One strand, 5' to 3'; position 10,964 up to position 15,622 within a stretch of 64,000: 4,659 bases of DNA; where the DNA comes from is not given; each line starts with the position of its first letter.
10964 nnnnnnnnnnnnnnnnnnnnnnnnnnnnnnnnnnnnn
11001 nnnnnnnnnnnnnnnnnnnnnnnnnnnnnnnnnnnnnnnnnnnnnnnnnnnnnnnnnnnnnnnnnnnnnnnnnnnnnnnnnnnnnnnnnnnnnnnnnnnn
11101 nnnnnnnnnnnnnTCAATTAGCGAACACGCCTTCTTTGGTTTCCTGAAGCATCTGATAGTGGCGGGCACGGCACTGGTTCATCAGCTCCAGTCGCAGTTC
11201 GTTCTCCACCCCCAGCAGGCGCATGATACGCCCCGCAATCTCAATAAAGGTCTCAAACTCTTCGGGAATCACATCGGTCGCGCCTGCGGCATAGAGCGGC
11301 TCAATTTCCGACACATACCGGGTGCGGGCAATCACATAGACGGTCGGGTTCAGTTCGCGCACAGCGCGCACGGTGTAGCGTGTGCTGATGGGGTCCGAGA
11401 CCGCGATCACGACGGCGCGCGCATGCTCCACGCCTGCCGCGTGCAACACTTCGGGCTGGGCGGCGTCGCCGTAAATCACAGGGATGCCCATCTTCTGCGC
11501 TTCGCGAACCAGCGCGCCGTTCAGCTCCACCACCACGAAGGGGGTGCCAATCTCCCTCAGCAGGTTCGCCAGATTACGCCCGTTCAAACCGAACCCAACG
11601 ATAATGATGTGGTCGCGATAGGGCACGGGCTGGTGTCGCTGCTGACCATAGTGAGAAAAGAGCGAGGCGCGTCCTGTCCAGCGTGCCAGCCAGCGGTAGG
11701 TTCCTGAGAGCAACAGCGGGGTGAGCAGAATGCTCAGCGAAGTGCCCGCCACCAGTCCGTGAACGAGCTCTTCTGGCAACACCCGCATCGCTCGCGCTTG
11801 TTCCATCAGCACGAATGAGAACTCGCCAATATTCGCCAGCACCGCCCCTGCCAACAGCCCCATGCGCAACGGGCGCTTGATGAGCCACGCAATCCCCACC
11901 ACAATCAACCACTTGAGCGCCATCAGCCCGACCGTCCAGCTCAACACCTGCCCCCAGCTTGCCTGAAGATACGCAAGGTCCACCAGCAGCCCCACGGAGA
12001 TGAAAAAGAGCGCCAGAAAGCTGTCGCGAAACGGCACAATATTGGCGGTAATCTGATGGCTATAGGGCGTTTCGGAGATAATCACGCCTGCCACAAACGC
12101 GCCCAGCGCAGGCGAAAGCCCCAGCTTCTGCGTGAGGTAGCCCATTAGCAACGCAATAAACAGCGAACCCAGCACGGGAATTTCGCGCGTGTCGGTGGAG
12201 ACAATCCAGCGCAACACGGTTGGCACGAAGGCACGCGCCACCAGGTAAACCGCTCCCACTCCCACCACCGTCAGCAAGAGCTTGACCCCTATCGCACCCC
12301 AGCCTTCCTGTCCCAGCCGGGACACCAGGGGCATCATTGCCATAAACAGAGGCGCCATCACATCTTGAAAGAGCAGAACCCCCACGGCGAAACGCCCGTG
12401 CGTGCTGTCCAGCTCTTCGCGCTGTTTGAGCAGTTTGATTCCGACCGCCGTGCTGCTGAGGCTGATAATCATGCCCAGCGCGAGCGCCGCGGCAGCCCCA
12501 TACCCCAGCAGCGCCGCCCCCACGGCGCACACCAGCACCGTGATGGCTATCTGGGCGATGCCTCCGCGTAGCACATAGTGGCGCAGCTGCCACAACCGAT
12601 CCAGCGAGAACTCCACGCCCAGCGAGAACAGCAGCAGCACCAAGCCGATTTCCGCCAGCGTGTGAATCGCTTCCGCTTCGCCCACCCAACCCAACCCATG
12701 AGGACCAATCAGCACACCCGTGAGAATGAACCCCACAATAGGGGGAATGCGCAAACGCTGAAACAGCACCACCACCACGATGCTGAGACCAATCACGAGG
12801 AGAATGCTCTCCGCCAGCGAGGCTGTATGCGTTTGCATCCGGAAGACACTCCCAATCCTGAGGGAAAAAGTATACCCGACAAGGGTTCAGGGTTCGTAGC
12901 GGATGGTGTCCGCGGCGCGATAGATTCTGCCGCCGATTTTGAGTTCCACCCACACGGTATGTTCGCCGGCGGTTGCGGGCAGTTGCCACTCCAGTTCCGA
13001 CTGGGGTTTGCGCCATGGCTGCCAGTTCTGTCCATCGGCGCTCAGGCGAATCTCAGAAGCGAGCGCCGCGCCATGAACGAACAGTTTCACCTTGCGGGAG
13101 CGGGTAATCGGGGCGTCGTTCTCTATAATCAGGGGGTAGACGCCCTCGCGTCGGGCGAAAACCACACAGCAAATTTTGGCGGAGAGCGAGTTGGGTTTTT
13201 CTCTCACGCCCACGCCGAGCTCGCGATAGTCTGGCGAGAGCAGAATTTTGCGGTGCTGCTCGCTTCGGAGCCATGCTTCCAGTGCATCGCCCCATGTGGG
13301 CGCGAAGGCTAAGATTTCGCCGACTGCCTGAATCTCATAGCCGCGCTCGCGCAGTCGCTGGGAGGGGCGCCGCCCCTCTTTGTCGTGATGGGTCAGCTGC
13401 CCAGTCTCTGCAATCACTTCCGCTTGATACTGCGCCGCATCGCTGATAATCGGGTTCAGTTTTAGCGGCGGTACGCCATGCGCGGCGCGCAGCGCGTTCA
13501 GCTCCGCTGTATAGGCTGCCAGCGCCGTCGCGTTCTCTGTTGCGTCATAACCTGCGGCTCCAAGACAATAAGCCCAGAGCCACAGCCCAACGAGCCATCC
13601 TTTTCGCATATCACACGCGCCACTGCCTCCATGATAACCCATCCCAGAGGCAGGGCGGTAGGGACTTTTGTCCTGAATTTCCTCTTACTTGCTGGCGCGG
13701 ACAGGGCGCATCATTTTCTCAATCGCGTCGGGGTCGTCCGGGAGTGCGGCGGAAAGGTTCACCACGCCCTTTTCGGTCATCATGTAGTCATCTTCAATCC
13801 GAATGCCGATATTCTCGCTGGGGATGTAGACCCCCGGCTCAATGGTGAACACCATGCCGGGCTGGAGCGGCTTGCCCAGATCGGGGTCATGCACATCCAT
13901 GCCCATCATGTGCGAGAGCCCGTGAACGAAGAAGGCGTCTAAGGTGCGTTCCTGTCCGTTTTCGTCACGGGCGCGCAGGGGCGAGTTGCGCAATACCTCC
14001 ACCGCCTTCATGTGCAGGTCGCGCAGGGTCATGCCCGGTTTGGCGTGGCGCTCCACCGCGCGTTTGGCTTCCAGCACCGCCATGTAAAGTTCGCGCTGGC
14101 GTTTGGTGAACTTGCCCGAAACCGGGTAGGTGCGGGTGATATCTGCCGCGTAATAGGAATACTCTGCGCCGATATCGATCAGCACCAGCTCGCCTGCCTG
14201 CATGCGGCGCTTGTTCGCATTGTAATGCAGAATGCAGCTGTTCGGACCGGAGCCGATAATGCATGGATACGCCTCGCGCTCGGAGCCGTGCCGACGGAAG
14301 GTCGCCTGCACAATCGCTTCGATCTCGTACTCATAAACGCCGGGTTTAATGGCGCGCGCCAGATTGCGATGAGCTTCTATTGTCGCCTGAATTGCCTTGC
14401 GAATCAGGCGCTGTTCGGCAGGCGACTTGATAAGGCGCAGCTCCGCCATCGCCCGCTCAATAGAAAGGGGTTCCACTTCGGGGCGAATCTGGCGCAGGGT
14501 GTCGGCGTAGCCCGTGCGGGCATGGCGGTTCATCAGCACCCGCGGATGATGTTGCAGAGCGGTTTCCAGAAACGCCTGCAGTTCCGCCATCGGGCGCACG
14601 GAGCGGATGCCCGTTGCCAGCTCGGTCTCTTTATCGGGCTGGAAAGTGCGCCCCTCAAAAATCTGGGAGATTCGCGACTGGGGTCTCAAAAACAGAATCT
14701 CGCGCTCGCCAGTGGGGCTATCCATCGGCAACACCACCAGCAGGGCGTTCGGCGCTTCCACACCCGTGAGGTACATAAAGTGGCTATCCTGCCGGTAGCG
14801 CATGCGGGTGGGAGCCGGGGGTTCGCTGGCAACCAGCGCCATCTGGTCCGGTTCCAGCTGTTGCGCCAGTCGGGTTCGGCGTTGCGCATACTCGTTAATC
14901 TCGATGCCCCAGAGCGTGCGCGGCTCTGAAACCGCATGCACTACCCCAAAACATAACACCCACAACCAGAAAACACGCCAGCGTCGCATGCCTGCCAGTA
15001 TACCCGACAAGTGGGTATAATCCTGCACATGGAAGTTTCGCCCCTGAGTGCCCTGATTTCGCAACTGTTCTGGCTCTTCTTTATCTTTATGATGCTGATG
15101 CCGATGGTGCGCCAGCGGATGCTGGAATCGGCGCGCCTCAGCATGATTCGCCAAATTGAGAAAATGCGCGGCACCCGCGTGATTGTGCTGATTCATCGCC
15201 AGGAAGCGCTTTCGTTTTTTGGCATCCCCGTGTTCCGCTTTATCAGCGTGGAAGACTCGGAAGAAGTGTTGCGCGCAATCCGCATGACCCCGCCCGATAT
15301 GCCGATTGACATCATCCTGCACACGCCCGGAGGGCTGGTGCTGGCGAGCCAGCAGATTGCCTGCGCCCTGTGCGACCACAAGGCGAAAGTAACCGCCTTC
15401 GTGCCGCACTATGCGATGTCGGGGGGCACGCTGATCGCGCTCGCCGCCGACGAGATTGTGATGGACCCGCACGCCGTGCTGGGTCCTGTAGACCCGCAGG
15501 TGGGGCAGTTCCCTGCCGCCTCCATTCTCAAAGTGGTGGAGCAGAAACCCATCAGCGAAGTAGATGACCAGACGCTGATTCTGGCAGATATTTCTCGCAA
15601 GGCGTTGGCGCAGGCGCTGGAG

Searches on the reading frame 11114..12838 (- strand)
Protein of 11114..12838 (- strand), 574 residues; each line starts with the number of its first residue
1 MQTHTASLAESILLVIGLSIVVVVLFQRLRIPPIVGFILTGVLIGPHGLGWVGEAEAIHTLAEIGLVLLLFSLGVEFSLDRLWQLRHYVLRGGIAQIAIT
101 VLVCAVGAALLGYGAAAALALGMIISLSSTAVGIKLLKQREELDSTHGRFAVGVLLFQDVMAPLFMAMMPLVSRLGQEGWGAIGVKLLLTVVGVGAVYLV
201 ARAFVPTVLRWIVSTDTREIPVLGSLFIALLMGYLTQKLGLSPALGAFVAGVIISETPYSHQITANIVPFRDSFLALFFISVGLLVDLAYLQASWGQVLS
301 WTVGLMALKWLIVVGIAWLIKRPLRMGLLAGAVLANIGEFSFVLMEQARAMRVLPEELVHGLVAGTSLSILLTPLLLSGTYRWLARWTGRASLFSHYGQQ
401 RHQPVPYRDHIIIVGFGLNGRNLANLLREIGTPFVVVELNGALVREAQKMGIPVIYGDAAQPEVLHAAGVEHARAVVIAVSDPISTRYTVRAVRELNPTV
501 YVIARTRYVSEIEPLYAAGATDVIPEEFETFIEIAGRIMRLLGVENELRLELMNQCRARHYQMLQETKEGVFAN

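Call 85: search_protein_families(library=pfam, proteins=[window:11114-12838:-], max_evalue=0.00001)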
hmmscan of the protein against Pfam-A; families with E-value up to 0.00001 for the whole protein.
window:11114-12838:- (574 aa): 2 families
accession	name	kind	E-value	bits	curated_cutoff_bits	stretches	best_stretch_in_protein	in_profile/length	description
PF00999.27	Na_H_Exchanger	-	1.1e-62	212.5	26.2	1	19-377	5-369/375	Sodium/hydrogen exchanger, transmembrane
PF02254.24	TrkA_N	-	5.2e-28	98.1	23.8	1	411-524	1-114/116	TrkA-N domain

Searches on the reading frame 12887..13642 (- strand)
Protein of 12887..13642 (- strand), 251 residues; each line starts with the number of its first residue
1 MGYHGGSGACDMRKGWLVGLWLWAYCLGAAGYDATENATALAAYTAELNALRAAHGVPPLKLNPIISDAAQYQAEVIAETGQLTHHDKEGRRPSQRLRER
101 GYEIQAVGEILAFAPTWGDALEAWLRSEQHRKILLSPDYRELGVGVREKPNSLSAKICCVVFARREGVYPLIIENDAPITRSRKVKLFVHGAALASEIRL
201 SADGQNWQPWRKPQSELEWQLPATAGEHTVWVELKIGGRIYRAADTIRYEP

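Call 85: search_protein_families(library=pfam, proteins=[window:12887-13642:-], max_evalue=0.00001)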
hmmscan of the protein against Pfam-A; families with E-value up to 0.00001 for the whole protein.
window:12887-13642:- (251 aa): 1 family
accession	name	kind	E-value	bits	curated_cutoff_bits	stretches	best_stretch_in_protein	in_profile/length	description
PF00188.32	CAP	-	6.5e-17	62.9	21.1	1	47-156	3-111/117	Cysteine-rich secretory protein family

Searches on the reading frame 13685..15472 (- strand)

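Call 85: search_protein_families(library=pfam, proteins=[window:13685-15472:-], max_evalue=0.00001)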
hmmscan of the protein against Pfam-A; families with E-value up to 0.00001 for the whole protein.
window:13685-15472:- (595 aa): 2 families
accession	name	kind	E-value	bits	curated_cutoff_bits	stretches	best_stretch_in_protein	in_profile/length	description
PF00557.29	Peptidase_M24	-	5.8e-65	219.4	23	1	356-567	2-208/208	Metallopeptidase family M24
PF05195.22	AMP_N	-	3.7e-20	72.3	24.6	1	195-311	1-119/121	Aminopeptidase P, N-terminal domain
